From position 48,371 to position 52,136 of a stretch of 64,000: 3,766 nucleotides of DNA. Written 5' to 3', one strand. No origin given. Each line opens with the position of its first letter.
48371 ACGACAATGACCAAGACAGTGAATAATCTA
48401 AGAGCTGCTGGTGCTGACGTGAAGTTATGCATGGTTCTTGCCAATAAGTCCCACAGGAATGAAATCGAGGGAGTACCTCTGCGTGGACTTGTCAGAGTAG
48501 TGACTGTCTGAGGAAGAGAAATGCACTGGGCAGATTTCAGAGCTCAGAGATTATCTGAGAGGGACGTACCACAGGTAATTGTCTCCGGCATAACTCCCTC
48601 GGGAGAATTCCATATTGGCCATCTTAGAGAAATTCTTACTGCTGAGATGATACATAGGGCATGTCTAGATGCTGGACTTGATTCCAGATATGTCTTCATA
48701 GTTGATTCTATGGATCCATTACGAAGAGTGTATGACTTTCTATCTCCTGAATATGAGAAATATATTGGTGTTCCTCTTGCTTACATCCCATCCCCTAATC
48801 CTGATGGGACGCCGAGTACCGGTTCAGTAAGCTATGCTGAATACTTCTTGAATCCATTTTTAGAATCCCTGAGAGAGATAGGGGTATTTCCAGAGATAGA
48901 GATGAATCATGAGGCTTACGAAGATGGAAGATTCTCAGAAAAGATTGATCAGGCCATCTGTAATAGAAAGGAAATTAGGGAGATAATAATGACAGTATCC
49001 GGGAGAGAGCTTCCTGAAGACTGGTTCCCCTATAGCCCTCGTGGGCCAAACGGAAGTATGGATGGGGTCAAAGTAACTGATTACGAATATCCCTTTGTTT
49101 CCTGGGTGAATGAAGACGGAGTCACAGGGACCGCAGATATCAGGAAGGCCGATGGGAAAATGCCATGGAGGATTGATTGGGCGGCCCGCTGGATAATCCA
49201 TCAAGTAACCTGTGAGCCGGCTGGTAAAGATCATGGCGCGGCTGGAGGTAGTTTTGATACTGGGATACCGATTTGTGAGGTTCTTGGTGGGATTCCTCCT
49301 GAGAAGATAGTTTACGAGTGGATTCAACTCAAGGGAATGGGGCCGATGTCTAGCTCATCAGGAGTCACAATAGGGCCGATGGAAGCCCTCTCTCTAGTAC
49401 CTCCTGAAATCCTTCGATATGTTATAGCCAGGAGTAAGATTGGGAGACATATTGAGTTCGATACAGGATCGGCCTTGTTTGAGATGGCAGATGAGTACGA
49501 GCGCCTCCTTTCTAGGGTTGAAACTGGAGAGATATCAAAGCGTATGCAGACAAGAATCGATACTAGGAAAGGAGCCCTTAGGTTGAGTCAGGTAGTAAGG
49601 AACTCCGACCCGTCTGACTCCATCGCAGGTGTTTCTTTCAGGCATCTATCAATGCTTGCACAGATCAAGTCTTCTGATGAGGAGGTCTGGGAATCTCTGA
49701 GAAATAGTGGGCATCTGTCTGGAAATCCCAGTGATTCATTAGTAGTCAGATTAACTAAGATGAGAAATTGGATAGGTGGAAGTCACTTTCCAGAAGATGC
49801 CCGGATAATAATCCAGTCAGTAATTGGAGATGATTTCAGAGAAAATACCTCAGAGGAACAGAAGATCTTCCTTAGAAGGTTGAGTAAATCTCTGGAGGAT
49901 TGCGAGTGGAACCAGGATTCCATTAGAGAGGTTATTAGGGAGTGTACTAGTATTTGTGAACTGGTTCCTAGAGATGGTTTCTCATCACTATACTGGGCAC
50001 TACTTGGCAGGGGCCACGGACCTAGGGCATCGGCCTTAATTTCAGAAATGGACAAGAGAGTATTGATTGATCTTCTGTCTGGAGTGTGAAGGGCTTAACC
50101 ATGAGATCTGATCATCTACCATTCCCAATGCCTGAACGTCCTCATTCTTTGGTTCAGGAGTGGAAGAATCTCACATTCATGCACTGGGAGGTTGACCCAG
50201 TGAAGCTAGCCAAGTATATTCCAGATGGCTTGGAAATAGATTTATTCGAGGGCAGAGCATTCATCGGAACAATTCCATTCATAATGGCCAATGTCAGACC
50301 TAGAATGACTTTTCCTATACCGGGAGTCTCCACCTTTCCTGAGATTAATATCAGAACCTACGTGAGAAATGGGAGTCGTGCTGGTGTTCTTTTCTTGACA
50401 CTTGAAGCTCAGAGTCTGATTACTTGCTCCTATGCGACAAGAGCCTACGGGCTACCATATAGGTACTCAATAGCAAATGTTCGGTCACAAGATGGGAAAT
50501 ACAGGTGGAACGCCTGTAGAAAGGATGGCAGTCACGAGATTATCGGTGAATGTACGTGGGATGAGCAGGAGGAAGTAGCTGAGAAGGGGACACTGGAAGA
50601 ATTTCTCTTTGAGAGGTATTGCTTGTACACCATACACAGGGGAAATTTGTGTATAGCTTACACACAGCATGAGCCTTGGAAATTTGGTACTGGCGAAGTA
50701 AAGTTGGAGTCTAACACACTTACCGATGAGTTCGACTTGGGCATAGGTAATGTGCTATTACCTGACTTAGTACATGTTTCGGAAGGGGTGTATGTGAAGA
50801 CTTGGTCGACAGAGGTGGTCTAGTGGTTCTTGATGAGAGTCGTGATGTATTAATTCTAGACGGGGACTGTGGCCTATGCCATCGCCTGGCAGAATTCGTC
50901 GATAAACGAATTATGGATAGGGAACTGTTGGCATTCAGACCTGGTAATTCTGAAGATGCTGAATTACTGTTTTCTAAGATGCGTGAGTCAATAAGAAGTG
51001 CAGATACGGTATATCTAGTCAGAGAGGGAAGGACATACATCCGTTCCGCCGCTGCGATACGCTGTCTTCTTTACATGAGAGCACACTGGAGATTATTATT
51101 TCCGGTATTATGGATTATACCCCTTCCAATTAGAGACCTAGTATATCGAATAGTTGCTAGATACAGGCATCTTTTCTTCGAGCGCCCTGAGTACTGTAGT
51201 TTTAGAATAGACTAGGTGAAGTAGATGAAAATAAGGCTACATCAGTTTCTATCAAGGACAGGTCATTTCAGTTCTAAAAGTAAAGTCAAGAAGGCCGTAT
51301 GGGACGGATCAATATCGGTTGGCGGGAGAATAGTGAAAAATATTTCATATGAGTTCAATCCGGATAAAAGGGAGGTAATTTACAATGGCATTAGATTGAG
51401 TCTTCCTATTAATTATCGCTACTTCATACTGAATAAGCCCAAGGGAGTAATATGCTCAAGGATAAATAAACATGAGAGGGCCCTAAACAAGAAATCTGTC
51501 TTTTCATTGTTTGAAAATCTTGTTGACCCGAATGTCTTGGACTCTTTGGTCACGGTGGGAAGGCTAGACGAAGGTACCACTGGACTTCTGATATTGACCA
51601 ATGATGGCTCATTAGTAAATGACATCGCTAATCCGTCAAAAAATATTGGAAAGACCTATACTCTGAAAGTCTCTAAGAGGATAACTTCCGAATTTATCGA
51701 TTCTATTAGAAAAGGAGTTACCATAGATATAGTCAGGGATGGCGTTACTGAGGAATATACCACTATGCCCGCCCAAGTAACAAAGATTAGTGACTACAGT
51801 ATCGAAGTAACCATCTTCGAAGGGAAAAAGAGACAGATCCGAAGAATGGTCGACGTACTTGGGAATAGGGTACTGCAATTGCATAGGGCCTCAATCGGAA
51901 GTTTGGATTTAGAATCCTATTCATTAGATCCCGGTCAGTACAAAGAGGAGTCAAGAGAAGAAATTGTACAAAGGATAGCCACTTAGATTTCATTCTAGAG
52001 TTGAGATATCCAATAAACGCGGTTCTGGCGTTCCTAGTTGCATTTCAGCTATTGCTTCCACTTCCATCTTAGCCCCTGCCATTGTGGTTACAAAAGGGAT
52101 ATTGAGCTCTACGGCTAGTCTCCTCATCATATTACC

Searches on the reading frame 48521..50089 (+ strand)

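Call 19: search_protein_families(library=pfam, proteins=[window:48521-50089:+], max_evalue=0.0001)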
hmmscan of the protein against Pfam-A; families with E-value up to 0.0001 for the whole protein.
window:48521-50089:+ (522 aa): 2 families
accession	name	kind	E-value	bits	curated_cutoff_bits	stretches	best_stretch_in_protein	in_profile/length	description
PF01921.24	tRNA-synt_1f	-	5.5e-96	322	27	1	1-344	1-351/360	tRNA synthetases class I (K)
PF09334.17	tRNA-synt_1g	-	1.9e-05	24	20.1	0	263-306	316-358/391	tRNA synthetases class I (M)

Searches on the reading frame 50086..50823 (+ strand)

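Call 20: search_protein_families(library=pfam, proteins=[window:50086-50823:+], max_evalue=0.0001)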
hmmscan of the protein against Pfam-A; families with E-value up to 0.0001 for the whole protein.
window:50086-50823:+ (245 aa): 1 family
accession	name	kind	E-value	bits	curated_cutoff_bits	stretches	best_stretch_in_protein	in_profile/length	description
PF09844.14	DUF2071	-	3e-56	190.8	27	1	24-235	2-211/212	Uncharacterized conserved protein (COG2071)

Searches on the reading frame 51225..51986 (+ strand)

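Call 20: search_protein_families(library=pfam, proteins=[window:51225-51986:+], max_evalue=0.0001)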
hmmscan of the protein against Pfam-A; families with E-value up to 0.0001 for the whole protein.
window:51225-51986:+ (253 aa): 2 families
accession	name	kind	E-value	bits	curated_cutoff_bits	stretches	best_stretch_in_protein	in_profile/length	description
PF00849.27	PseudoU_synth_2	-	6.8e-19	69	26.8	1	66-209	2-150/152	RNA pseudouridylate synthase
PF01479.30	S4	-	5.1e-07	29.8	22.8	1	4-46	2-44/48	S4 domain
